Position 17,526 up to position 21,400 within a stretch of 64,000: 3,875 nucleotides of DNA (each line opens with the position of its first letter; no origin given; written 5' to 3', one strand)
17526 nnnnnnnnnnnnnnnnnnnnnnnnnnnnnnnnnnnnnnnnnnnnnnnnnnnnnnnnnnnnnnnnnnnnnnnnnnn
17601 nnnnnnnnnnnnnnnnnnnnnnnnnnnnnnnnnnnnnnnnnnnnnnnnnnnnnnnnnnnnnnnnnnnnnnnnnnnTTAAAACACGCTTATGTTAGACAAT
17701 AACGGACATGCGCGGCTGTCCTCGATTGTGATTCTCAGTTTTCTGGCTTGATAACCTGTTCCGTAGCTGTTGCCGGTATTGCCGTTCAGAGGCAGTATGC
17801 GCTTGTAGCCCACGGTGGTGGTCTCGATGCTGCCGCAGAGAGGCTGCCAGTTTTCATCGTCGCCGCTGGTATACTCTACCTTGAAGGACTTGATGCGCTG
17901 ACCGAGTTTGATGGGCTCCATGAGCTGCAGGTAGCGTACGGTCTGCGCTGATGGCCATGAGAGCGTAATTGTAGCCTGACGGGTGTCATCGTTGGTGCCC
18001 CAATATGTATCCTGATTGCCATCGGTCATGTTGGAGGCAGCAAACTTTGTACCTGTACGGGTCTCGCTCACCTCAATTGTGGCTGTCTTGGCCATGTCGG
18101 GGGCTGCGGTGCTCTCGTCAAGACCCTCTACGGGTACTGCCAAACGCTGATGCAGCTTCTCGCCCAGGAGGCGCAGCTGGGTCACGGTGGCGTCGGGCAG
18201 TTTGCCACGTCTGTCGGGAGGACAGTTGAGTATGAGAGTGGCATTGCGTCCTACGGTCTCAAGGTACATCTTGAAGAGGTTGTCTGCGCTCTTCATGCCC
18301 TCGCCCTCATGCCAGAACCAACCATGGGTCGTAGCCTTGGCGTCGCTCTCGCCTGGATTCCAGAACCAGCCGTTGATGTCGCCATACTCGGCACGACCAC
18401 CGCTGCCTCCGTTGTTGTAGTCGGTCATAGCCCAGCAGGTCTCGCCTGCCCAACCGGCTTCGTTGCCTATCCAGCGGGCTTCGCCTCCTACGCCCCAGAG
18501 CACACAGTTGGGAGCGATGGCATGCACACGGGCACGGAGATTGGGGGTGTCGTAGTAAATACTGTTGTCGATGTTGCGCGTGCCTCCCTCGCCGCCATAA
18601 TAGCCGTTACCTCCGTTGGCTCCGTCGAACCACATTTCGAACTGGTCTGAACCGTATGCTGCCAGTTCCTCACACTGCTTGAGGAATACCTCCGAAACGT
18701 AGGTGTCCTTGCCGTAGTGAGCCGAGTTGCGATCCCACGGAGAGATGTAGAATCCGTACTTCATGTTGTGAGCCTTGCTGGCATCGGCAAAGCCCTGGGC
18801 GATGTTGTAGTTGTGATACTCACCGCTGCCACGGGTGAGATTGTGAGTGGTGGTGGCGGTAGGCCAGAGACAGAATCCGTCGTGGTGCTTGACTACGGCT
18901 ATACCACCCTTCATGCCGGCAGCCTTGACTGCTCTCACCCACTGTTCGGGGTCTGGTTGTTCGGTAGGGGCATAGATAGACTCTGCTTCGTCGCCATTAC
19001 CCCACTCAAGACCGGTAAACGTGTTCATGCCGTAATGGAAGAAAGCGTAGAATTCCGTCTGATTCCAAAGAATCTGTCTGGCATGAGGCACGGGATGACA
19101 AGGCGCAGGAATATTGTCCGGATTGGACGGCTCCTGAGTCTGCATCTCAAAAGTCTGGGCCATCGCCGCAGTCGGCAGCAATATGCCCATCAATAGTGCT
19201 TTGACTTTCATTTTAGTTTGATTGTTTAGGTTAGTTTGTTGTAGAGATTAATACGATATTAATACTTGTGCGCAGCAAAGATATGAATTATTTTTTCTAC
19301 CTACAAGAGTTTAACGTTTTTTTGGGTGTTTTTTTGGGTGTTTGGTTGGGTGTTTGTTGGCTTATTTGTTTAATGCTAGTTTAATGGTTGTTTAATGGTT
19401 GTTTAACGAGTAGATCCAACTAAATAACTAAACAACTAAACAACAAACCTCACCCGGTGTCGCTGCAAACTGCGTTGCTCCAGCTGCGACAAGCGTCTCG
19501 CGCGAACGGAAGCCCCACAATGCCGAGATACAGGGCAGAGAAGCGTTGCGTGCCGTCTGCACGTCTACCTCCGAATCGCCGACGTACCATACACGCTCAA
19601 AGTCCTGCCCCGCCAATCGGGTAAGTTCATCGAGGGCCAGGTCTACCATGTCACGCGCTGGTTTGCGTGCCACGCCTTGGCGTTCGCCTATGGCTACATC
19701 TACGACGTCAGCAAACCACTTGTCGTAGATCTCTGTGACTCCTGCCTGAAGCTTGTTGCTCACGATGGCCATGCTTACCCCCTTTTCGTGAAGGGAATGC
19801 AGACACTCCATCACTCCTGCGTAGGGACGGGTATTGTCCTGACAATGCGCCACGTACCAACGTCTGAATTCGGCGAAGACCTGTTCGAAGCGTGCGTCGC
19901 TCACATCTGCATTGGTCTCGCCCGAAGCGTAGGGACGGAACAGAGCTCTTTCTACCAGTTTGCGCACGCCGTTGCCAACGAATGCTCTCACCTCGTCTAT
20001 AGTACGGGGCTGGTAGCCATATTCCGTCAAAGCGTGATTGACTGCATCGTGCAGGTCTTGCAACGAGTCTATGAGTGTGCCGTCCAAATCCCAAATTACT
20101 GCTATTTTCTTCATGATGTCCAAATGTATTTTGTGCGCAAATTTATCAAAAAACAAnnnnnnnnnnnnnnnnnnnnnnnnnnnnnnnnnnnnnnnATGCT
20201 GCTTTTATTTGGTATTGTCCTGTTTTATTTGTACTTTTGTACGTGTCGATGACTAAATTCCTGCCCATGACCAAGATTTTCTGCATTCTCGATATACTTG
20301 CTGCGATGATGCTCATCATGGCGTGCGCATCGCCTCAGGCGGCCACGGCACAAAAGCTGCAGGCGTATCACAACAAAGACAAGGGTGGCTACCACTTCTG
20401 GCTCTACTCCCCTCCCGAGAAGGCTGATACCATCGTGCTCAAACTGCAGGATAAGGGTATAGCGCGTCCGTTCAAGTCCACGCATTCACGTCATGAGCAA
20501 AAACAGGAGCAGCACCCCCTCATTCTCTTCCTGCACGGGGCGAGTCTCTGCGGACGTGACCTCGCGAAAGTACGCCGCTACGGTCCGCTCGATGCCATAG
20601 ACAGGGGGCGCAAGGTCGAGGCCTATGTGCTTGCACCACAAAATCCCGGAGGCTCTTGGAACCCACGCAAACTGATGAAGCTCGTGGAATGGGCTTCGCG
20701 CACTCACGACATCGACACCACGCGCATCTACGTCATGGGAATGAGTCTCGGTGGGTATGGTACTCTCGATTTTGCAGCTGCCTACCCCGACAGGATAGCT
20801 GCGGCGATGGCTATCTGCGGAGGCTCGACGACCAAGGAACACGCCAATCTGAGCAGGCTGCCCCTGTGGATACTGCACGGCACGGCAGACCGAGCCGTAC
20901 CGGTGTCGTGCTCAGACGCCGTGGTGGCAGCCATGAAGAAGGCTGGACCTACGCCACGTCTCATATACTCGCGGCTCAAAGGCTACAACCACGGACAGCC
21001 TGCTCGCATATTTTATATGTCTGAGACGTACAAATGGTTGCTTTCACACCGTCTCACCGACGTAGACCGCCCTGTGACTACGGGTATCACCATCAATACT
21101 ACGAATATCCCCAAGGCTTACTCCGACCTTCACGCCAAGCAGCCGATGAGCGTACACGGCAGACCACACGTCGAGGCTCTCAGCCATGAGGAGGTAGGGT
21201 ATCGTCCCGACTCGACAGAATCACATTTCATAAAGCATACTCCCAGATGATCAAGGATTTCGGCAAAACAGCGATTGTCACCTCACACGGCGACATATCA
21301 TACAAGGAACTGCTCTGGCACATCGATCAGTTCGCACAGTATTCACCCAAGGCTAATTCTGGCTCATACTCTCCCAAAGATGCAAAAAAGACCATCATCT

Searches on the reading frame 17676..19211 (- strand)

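Call 65: search_protein_families(library=pfam, proteins=[window:17676-19211:-])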
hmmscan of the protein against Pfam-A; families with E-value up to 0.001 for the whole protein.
window:17676-19211:- (511 aa): 4 families
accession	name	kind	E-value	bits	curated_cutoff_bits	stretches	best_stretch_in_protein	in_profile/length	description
PF01120.23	Alpha_L_fucos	-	1.6e-24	87.5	25.2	1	85-353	93-340/345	Alpha-L-fucosidase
PF00754.31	F5_F8_type_C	-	1.6e-10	41.7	28.2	1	379-498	2-114/127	F5/8 type C domain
PF22633.2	F5_F8_type_C_2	-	5.7e-07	30.5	27.8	1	394-477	1-83/91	NedA-like, galactose-binding domain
PF24135.1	DUF7402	-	0.00071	20.1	27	1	372-454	1-88/133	Domain of unknown function (DUF7402)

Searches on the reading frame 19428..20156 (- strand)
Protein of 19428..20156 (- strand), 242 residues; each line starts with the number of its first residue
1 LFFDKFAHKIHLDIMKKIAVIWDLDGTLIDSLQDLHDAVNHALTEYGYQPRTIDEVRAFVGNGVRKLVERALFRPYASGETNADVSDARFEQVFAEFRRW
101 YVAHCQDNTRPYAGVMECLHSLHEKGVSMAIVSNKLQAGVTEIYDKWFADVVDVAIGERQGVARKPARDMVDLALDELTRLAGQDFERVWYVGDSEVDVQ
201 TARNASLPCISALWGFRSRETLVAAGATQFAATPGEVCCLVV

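Call 65: search_protein_families(library=pfam, proteins=[window:19428-20156:-])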
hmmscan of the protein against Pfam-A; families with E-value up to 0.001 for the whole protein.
window:19428-20156:- (242 aa): 5 families
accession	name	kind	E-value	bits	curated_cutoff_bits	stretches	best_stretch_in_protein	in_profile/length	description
PF13419.12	HAD_2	-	3.2e-31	109.3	23.8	1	20-210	1-176/178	Haloacid dehalogenase-like hydrolase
PF00702.32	Hydrolase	-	4.6e-23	83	26.4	1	19-205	3-190/191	haloacid dehalogenase-like hydrolase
PF12710.13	HAD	-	1.6e-12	48.7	27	1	20-203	1-189/189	haloacid dehalogenase-like hydrolase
PF13242.12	Hydrolase_like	-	1.8e-07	31.4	22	1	162-224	1-60/75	HAD-hyrolase-like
PF08645.17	PNK3P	-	3.2e-05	24.2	22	0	117-195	36-126/161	Polynucleotide kinase 3 phosphatase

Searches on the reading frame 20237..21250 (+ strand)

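Call 65: search_protein_families(library=pfam, proteins=[window:20237-21250:+])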
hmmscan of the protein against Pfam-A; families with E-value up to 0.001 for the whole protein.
window:20237-21250:+ (337 aa): 7 families
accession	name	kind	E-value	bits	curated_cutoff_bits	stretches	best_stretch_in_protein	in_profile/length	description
PF00326.27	Peptidase_S9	-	1.4e-08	34.9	22.6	1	142-195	44-97/213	Prolyl oligopeptidase family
PF12146.15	Hydrolase_4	-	5.3e-07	29.6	27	0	196-236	180-220/239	Serine aminopeptidase, S33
PF02230.22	Abhydrolase_2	-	6.7e-06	26.5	23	1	148-250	92-197/217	Phospholipase/Carboxylesterase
PF01738.24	DLH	-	2.8e-05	24.2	21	1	147-241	82-177/217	Dienelactone hydrolase family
PF12740.14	PETase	-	8.1e-05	22.6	28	1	156-224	119-185/263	PET hydrolase-like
PF00561.26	Abhydrolase_1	-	0.00072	19.7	25.8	0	162-219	69-126/245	alpha/beta hydrolase fold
PF20434.5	BD-FAE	-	0.00073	19.5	26.8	0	206-230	188-212/215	BD-FAE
